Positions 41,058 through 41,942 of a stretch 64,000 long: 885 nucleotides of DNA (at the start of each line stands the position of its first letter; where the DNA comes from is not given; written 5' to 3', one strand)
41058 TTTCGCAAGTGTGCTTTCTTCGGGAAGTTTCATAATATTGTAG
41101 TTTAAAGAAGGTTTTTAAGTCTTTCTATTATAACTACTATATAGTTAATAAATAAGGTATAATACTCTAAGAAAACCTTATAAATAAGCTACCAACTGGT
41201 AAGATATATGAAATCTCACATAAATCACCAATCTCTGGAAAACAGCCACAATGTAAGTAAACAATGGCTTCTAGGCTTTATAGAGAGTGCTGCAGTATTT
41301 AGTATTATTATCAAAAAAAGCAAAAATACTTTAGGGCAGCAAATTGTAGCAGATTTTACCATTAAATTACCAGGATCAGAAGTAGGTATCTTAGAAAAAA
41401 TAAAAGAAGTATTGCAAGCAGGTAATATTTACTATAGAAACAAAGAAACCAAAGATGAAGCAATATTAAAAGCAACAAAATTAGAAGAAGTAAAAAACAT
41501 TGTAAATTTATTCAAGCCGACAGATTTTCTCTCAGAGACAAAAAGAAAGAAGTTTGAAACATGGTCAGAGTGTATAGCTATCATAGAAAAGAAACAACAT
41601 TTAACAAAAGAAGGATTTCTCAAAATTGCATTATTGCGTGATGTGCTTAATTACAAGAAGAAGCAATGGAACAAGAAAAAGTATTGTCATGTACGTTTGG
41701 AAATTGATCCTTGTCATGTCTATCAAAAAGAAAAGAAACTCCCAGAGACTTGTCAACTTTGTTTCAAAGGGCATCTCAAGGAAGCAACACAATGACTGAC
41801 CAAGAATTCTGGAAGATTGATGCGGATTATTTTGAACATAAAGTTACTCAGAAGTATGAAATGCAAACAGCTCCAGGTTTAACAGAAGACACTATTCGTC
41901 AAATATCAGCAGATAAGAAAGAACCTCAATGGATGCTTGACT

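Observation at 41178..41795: Nuclease-dead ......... protein with a four-Cys tail, translationally coupled to sufB: candidate domesticated Fe-S sensor/regulator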

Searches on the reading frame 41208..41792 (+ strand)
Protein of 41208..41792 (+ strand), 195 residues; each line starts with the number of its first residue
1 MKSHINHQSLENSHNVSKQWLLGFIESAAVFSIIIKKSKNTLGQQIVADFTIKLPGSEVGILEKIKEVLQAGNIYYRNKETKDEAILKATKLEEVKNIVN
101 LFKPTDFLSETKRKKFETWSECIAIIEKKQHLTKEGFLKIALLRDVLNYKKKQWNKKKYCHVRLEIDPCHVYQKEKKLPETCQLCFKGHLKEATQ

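Call 4: search_protein_families(library=pfam, proteins=[window:41208-41792:+], max_evalue=10)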
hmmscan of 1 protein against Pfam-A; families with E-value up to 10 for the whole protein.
window:41208-41792:+ (195 aa): 3 families
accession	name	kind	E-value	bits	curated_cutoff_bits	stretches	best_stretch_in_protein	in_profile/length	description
PF00961.24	LAGLIDADG_1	-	1.9e-12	48.4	23.1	1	21-122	1-101/102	LAGLIDADG endonuclease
PF06385.17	Baculo_LEF-11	-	0.055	14.4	22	1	140-168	8-36/93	Baculovirus LEF-11 protein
PF22222.1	Cpf1_PI-like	-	0.11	13.5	27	1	103-157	7-60/91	CRISPR-associated endonuclease Cpf1 PI domain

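Call 5: search_protein_families(library=ncbifam, proteins=[window:41208-41792:+], max_evalue=10)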
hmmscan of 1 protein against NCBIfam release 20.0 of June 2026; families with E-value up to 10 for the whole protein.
window:41208-41792:+ (195 aa): 0 families

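Call 6: search_solved_structures(query=window:41208-41792:+, max_evalue=10, show_alignments=3)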
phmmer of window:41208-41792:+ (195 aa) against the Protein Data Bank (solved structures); distinct sequences matched with E-value up to 10: 64 (the best 60 are shown).
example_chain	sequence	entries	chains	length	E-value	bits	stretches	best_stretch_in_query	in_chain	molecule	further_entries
5esp_A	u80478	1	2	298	3.3e-26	95.6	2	16-148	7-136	I-PanMI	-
6uw0_A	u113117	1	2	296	9.9e-22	81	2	8-144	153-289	I-OnuI-e-Therm-bCtxA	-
6uvw_A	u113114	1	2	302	1.4e-20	77.2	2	8-144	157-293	I-OnuI-e-Therm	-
4lq0_A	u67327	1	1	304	1.4e-20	77.2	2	14-148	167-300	LAGLIDADG homing endonuclease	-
6uwg_A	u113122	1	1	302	1.5e-20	77.1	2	8-144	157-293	I-OnuI-e-Therm-E178D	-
6uwh_A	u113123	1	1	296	1.8e-20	76.8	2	8-144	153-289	I-OnuI-e-Therm-hChr11v1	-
6bcf_D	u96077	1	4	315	1.8e-20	76.8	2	13-151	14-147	Ribosomal protein 3/homing endonuclease-like fusion protein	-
3r7p_A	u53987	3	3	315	2.5e-20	76.4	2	13-151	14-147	Ribosomal protein 3/homing endonuclease-like fusion protein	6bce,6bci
6bcn_A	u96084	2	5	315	3e-20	76.1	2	13-151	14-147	Ribosomal protein 3/homing endonuclease-like fusion protein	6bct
6bch_A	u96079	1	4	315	3e-20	76.1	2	13-151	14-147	Ribosomal protein 3/homing endonuclease-like fusion protein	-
6bcg_D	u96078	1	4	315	3.2e-20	76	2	13-151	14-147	Ribosomal protein 3/homing endonuclease-like fusion protein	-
6uwj_A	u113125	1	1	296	5.6e-20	75.2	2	8-144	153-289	I-OnuI-e-Therm-hChr11v2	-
9xy1_A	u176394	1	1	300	1.6e-19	73.8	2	7-144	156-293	eI-OnuI_P456_TGA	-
9xy9_A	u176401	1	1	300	2e-19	73.5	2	7-144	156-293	eI-OnuI_P456_ACA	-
6uwk_A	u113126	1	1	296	3.1e-19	72.8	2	8-144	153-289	I-OnuI-e-Therm-hChr11v3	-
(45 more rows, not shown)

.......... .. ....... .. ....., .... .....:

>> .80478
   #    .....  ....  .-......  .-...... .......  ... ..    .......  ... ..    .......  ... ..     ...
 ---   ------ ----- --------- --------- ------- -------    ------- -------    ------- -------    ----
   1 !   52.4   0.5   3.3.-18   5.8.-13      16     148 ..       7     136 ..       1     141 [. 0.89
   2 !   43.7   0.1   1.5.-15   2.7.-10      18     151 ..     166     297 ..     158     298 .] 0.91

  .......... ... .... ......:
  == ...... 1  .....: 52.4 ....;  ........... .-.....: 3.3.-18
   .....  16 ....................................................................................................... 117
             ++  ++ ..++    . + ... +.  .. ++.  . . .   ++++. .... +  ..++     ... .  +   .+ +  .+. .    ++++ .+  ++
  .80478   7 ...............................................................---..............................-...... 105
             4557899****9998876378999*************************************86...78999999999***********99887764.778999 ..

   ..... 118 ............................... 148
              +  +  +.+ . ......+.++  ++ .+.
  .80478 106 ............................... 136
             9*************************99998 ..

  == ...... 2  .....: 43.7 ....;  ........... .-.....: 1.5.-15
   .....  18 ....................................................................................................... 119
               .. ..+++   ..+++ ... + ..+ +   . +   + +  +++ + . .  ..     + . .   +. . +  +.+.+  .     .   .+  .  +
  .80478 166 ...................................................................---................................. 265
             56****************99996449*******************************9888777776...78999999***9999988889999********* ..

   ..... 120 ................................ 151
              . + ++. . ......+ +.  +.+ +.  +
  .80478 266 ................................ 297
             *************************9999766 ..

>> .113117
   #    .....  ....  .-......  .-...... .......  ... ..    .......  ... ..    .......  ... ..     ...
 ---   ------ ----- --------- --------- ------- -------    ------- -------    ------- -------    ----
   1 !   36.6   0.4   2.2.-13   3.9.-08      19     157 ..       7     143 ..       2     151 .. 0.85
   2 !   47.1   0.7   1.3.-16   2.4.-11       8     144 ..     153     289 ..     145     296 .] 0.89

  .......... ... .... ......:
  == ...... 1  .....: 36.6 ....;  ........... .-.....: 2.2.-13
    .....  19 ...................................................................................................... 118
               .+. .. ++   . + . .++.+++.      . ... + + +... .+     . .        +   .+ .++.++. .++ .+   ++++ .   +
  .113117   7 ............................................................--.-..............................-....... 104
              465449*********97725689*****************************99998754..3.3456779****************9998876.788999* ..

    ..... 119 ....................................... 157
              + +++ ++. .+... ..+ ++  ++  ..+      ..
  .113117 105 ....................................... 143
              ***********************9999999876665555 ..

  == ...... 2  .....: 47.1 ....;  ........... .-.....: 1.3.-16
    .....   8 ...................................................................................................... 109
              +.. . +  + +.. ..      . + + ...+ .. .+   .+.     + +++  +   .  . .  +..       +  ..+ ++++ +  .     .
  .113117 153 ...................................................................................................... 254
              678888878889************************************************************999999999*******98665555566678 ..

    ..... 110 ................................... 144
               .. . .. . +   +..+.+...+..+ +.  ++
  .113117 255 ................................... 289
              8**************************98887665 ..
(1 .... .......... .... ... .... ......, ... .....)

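Call 7: find_homologous_proteins(query=window:41208-41792:+, max_evalue=0.001)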
Query window:41208-41792:+ (195 aa): 36 proteins with E <= 0.001 among 142 candidates.
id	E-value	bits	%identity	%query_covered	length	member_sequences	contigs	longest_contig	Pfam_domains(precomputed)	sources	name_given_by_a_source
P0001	3.6e-118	410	95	100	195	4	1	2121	PF00961.25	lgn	-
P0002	9.2e-111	386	90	100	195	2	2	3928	PF00961.25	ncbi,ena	-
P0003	1.5e-109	382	90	100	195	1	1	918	PF00961.25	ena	-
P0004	1.7e-108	379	89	98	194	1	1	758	PF00961.25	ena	-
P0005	1.1e-106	373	87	100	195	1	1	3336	PF00961.25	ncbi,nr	ncbi:MAG: LAGLIDADG family homing endonuclease [Candidatus Woesearchaeota archaeon]|nr:LAGLIDADG fam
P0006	3.5e-105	368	86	100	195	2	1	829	PF00961.25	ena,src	-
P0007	6.1e-105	367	86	100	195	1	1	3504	PF00961.25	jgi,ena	-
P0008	1.7e-103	362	82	100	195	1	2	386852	PF00961.25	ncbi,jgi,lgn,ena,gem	-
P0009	1.2e-100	353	82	99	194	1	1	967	PF00961.25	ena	-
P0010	1.8e-100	352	81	99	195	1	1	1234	PF00961.25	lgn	-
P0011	4.6e-99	348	79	97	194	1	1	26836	PF00961.25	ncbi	-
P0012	6.3e-99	347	79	99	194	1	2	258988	PF00961.25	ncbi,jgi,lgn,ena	-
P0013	3.1e-97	342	78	100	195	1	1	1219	PF00961.25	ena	-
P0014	9.3e-92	324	76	97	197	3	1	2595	PF00961.25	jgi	-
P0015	9.9e-90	317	72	100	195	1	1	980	PF00961.25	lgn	-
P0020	2.7e-55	205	56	88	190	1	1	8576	PF00961.25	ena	-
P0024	1.8e-51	193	54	88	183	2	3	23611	PF00961.25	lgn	-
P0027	2.1e-48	183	46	92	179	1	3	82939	PF00961.25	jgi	-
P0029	5.1e-47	178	52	86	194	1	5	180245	PF00961.25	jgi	-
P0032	1.2e-42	164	48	87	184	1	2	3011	PF00961.25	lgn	-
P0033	1.2e-33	135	42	88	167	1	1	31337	PF00961.25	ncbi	-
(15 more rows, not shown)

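Call 10: find_encoding_contigs(protein=P0008, flank=6000, max_places=2)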
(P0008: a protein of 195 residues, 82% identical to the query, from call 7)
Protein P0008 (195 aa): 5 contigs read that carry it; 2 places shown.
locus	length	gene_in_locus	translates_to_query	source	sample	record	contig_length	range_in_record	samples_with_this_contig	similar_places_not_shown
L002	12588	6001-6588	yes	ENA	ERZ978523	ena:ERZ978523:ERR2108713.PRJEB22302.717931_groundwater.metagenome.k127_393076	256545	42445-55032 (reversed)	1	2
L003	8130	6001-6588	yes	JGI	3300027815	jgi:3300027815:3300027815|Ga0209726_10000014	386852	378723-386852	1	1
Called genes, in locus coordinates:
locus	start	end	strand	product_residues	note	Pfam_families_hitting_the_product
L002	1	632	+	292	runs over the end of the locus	PF17773:UPF0176_N, PF00581:Rhodanese, PF12368:Rhodanese_C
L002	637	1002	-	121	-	PF18480:DUF5615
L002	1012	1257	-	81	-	PF04255:DUF433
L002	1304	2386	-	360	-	PF01399:PCI (faint), PF13404:HTH_AsnC-type, PF13412:HTH_24, PF13404:HTH_AsnC-type, PF13412:HTH_24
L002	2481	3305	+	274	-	-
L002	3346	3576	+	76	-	PF01329:Pterin_4a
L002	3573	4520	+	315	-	PF01207:Dus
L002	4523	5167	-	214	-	PF13489:Methyltransf_23 (weak), PF08241:Methyltransf_11, PF13649:Methyltransf_25 (weak)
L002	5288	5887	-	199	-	-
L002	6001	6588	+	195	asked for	PF00961:LAGLIDADG_1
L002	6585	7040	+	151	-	-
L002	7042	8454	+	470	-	PF19295:SufBD_N (weak), PF01458:SUFBD_core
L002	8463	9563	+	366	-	PF01458:SUFBD_core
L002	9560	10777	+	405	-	PF00266:Aminotran_5, PF01053:Cys_Met_Meta_PP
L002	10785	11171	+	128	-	PF01592:NifU_N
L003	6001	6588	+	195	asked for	PF00961:LAGLIDADG_1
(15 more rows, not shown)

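Call 11: find_encoding_contigs(protein=P0029, flank=6000, max_places=2)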
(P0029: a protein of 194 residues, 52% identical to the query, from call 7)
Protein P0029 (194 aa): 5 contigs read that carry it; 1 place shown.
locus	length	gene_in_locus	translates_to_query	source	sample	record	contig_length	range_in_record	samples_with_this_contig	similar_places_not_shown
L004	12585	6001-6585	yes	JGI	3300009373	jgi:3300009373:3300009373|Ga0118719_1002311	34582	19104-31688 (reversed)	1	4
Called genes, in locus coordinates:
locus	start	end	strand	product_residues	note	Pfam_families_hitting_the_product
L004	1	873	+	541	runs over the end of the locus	PF00149:Metallophos (weak), PF04042:DNA_pol_E_B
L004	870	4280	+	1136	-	PF03833:PolC_DP2_N, PF24844:PolC_DP2_central, PF24846:PolC_DP2_cat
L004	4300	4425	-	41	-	-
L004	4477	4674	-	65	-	-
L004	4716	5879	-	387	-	PF01970:TctA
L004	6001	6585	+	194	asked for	PF00961:LAGLIDADG_1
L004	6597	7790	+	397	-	PF00266:Aminotran_5, PF01212:Beta_elim_lyase, PF01041:DegT_DnrJ_EryC1 (weak)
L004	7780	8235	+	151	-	PF01592:NifU_N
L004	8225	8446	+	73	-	PF08984:DUF1858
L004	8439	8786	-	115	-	PF01336:tRNA_anti-codon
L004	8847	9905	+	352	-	PF00579:tRNA-synt_1b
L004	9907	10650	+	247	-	PF00491:Arginase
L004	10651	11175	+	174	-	PF02834:LigT_PEase, PF13563:2_5_RNA_ligase2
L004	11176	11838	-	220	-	PF02732:ERCC4, PF12826:HHH_2 (weak), PF14520:HHH_5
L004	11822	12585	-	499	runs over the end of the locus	PF00270:DEAD, PF04851:ResIII, PF18766:SWI2_SNF2, PF21210:RNA_helicase_helical, PF00271:Helicase_C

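Call 12: find_encoding_contigs(protein=P0027, flank=6000, max_places=2)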
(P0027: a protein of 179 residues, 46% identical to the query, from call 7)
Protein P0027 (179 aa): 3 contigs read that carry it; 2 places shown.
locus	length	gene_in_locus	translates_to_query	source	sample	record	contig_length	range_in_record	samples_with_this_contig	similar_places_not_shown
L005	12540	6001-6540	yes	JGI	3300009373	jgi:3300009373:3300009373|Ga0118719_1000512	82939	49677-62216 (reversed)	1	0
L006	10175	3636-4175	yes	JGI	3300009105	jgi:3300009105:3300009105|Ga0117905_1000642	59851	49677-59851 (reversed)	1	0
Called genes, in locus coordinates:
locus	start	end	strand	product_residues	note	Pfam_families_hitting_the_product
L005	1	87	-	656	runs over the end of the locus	PF02463:SMC_N, PF13175:AAA_15 (weak), PF13476:AAA_23, PF13166:AAA_13 (weak), PF13304:AAA_21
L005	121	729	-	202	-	PF01336:tRNA_anti-codon (weak)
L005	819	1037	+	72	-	-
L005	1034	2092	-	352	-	-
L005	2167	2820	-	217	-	PF01092:Ribosomal_S6e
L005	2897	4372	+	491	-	PF02163:Peptidase_M50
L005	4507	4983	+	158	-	-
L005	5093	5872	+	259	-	PF14528:LAGLIDADG_3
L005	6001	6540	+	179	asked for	PF00961:LAGLIDADG_1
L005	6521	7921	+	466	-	PF19295:SufBD_N (weak), PF01458:SUFBD_core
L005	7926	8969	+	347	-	PF01458:SUFBD_core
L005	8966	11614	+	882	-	PF00266:Aminotran_5, PF01053:Cys_Met_Meta_PP (weak), PF14890:Intein_splicing, PF14528:LAGLIDADG_3 (faint), PF00266:Aminotran_5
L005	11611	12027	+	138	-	PF01592:NifU_N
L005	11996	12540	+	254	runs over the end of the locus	PF02463:SMC_N (faint), PF00005:ABC_tran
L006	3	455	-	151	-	?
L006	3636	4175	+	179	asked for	PF00961:LAGLIDADG_1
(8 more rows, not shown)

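Call 14: find_encoding_contigs(protein=P0033, flank=6000, max_places=2)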
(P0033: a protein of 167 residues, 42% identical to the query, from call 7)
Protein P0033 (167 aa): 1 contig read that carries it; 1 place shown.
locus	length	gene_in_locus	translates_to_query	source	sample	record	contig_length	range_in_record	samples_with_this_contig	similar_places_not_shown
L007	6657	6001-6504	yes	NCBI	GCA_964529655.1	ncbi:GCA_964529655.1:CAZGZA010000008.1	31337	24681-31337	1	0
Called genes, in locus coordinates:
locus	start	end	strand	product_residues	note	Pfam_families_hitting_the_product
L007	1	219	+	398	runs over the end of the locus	PF00156:Pribosyltran, PF14572:Pribosyl_synth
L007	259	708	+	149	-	-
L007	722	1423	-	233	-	PF01163:RIO1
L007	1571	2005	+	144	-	-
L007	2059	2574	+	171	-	-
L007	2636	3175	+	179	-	PF00013:KH_1 (weak), PF21800:KH_KRR1_2nd, PF22891:KH_PNO1_2nd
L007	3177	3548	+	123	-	-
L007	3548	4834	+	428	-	PF09239:Topo-VIb_trans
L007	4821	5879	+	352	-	PF04406:TP6A_N, PF20768:Topo_VI_alpha, PF21180:TOP6A-Spo11_Toprim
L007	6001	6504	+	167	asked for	PF00961:LAGLIDADG_1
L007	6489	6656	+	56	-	?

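Call 15: find_encoding_contigs(protein=P0024, flank=6000, max_places=2)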
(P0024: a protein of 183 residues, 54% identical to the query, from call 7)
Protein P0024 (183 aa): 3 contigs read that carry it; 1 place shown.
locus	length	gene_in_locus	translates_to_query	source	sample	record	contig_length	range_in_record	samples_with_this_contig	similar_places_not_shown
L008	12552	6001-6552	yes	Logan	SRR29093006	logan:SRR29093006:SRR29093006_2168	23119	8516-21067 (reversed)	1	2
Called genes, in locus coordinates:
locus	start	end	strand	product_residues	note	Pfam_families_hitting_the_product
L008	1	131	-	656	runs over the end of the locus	PF02463:SMC_N, PF13175:AAA_15, PF13476:AAA_23 (weak), PF13304:AAA_21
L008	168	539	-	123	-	PF13344:Hydrolase_6 (weak)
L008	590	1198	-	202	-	PF01336:tRNA_anti-codon (weak)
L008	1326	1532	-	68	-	-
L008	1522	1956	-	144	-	PF00293:NUDIX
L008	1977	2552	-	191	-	PF01092:Ribosomal_S6e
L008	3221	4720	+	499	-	PF02163:Peptidase_M50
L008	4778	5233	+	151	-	-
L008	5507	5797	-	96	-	PF07045:DUF1330 (weak)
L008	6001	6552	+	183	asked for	PF00961:LAGLIDADG_1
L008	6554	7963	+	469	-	PF01458:SUFBD_core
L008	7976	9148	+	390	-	PF01458:SUFBD_core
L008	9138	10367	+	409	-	PF00155:Aminotran_1_2 (faint), PF00266:Aminotran_5, PF01041:DegT_DnrJ_EryC1 (weak), PF01212:Beta_elim_lyase (weak), PF01053:Cys_Met_Meta_PP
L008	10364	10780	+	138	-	PF01592:NifU_N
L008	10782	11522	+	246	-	PF00005:ABC_tran, PF02463:SMC_N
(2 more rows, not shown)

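Call 16: find_encoding_contigs(protein=P0020, flank=6000, max_places=2)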
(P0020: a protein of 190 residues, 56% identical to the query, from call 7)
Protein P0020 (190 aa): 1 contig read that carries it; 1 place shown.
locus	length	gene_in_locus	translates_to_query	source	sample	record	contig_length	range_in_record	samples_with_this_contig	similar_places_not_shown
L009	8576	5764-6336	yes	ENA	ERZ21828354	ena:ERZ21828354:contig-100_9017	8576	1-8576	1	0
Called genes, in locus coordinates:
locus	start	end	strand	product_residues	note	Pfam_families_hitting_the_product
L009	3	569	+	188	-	?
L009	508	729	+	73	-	-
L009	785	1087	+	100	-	PF01883:FeS_assembly_P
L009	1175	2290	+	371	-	-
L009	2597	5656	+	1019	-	-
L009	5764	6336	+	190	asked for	PF00961:LAGLIDADG_1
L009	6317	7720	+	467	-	PF19295:SufBD_N (weak), PF01458:SUFBD_core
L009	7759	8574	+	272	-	?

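Call 24: find_related_loci(query=A1, collection=genome_contigs, flank=3000)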
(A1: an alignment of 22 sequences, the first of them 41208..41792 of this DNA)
Query A1 (195 aa) in genome_contigs; peptide patterns used: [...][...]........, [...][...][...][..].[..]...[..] (x = any residue, [..] = any of these).
23 stretches matched a pattern; 4 encode a relative of the query (tblastn E <= 1e-3); 4 distinct loci.
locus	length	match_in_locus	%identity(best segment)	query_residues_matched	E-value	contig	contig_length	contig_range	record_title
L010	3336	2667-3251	87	1-195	3e-117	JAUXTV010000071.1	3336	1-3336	MAG: Candidatus Woesearchaeota archaeon isolate C13_metabat.bin.27_sub C13_k141_114483, whole genome shotgun sequence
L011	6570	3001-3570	79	1-190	1e-105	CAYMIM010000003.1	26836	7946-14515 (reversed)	MAG TPA_asm: Candidatus Woesearchaeota archaeon isolate binchicken_co203_642 genome assembly, contig: k141_1534694, whol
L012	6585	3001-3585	76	1-195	6e-102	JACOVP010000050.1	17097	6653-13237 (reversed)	MAG: Candidatus Woesearchaeota archaeon isolate NC_groundwater_103_Ag_S-0.1um_41_78 S_p1_S3_170907_scaffold_1346427, who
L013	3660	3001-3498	43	15-186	3e-41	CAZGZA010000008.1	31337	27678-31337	MAG TPA_asm: uncultured Methanosarcinales archaeon isolate binchicken_co266_187 genome assembly, contig: NODE_2448_lengt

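Call 26: find_related_loci(query=A1, collection=metagenome_contigs, flank=3000)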
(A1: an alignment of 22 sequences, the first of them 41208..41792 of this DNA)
Query A1 (195 aa) in metagenome_contigs; peptide patterns used: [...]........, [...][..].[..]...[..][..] (x = any residue, [..] = any of these).
269 stretches matched a pattern; 18 encode a relative of the query (tblastn E <= 1e-3); 18 distinct loci.
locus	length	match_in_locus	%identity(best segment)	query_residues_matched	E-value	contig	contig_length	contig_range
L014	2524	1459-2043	90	1-195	1e-122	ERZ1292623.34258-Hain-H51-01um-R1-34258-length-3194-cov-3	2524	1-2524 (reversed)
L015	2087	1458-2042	86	1-195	3e-118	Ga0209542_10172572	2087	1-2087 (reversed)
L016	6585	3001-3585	81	1-195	4e-107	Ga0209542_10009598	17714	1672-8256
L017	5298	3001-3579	79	1-193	2e-105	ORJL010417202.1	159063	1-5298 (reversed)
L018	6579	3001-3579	79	1-193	2e-105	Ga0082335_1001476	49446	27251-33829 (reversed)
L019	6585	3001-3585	82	1-195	6e-103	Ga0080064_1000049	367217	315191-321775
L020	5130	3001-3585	82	1-195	6e-103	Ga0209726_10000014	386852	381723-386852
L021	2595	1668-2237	76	1-190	1e-99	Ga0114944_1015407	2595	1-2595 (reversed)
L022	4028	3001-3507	56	13-186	2e-61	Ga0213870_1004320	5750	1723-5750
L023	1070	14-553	52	5-186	6e-63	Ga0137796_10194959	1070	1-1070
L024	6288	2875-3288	27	11-148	9e-10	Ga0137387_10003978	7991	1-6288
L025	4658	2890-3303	27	11-148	1e-9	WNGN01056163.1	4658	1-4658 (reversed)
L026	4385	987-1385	29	17-152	4e-7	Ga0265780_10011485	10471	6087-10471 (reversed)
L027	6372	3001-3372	25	23-148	7e-7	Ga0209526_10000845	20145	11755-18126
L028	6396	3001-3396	22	23-163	7e-7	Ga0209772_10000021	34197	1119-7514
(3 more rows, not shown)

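Call 34: predict_structure(alignment_id=A1)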
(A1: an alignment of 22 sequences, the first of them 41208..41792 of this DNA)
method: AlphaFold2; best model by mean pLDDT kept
length: 195 residues; sequences in the alignment: 22
mean_pLDDT: 76.2   pTM: 0.68
mean pLDDT of the five models: 76.2, 60.5, 58.4, 50.2, 49.2
residues with pLDDT >= 90: 96; 70-90: 31; 50-70: 24; < 50: 44
segments of 3 or more residues with pLDDT < 50: 1-13, 154-167, 181-195
pLDDT, mean of each block of 10 residues (from residue 1): 38 68 92 78 78 95 94 94 95 95 93 94 95 85 78 47 49 55 43 39
secondary structure, 60 per line:
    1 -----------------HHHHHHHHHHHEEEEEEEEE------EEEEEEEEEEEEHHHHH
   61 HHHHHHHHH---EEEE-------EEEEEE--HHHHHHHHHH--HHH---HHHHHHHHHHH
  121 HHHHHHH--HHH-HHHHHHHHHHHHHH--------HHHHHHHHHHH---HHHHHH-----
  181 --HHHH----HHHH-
elements in order: H18-28 E29-37 E44-55 H56-69 E73-76 E84-89 H92-101 H110-127 H134-147 H156-166 H170-175 H183-186 H191-194

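Call 42: fold_search(model_id=the predicted structure, library=pdb)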
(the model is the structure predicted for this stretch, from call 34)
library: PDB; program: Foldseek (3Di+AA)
matches with E <= 10: 614; with E <= 0.001: 128
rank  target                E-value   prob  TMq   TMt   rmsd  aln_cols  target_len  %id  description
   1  5gkk_A                2.5e-11  1.00  0.65  0.85   3.0       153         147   20  Crystal structure of a homing endonuclease, I-TnaI (released 2017-07-12)
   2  5esp_A                8.6e-11  1.00  0.67  0.46   2.3       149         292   26  Crystal Structure of LAGLIDADG Meganuclease I-PanMI with coordinated Calcium ions (released 2016-03-30)
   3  4yis_A                1.7e-10  1.00  0.67  0.45   2.5       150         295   24  Crystal Structure of LAGLIDADG Meganuclease I-CpaMI Bound to Uncleaved DNA (released 2016-03-23)
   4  6bce_A                2.8e-10  1.00  0.63  0.43   2.3       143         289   24  Wild-type I-LtrI bound to cognate substrate (pre-cleavage complex) (released 2018-10-24)
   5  9xy1_A                3.1e-10  1.00  0.64  0.43   2.1       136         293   27  One of a series of engineered variants of I-OnuI meganuclease targeting altered DNA target sequence (released 2025-09-10)
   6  4yis_B                3.1e-10  1.00  0.67  0.47   2.5       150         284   24  Crystal Structure of LAGLIDADG Meganuclease I-CpaMI Bound to Uncleaved DNA (released 2016-03-23)
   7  6bda_A                3.7e-10  1.00  0.63  0.42   2.3       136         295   26  Wild-type I-OnuI bound to A3G substrate (post-cleavage complex) (released 2018-10-24)
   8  5esp_B                3.9e-10  1.00  0.67  0.46   2.1       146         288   26  Crystal Structure of LAGLIDADG Meganuclease I-PanMI with coordinated Calcium ions (released 2016-03-30)
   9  11qf_B                5.3e-10  1.00  0.67  0.44   2.2       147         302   24  I-PnoMI with solubilizing mutations (released 2026-03-25)
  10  6uwj_A                5.3e-10  1.00  0.68  0.46   2.3       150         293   24  Intermediate engineered variant of I-OnuI meganuclease with improved thermostability and partially altered specificity (released 2019-12-18)
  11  11qf_A                7.5e-10  1.00  0.67  0.45   2.3       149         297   23  I-PnoMI with solubilizing mutations (released 2026-03-25)
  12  9q7w_A                7.9e-10  1.00  0.67  0.46   2.1       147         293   22  One of a series of engineered variants of I-OnuI meganuclease targeting altered DNA target sequence (released 2025-09-10)
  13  6bcg_D                7.9e-10  1.00  0.65  0.45   2.3       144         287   27  I-LtrI A28G bound to cognate substrate (pre-cleavage complex) (released 2018-10-24)
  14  6uwh_A                8.4e-10  1.00  0.67  0.45   2.1       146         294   25  Intermediate engineered variant of I-OnuI meganuclease with improved thermostability and partially altered specificity (released 2019-12-18)
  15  9q7v_A                8.9e-10  1.00  0.67  0.45   2.2       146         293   23  One of a series of engineered variants of I-OnuI meganuclease targeting altered DNA target sequence (released 2025-09-10)
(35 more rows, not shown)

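Call 46: search_protein_representatives(alignment_id=A1)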
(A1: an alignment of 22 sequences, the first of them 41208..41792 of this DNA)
Query: 22 sequences, 181 profile positions. Proteins with E-value up to 0.001 (for the whole library): 5146; up to 1e-10: 1301; up to 1e-30: 45. The best 150 are listed.
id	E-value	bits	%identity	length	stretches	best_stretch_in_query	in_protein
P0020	1.6e-77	275.7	-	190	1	1-179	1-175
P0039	3.4e-64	232.3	-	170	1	2-171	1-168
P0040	8.9e-57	208.1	-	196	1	2-173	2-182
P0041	8.8e-56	204.9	-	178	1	1-171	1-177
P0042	5.4e-55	202.3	-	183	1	2-175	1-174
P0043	1.1e-51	191.5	-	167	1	2-172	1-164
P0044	3.2e-51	190.0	-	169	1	1-174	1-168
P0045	2.6e-48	180.6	-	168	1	2-173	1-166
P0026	1.3e-42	161.9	-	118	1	1-102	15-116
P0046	1.5e-42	161.8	-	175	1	2-174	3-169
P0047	3.5e-39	150.8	-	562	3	5-135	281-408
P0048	7.2e-38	146.5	-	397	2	5-136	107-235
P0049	2.8e-36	141.3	-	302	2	4-135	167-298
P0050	5.2e-36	140.5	-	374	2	3-139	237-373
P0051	5.9e-36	140.3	-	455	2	5-135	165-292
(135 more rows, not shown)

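Call 63: find_encoding_contigs(protein=P0032, flank=3000, max_places=2)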
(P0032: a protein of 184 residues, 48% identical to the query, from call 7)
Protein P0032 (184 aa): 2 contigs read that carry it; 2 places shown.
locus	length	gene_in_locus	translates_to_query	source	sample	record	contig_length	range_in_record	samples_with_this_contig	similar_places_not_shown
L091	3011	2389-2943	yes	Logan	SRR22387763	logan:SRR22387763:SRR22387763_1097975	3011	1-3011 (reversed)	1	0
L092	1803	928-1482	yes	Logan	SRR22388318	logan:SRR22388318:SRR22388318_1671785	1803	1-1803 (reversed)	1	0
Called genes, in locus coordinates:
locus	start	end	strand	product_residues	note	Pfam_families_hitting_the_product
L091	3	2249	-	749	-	?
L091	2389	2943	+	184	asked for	PF00961:LAGLIDADG_1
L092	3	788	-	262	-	?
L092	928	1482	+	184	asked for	PF00961:LAGLIDADG_1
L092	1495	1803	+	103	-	?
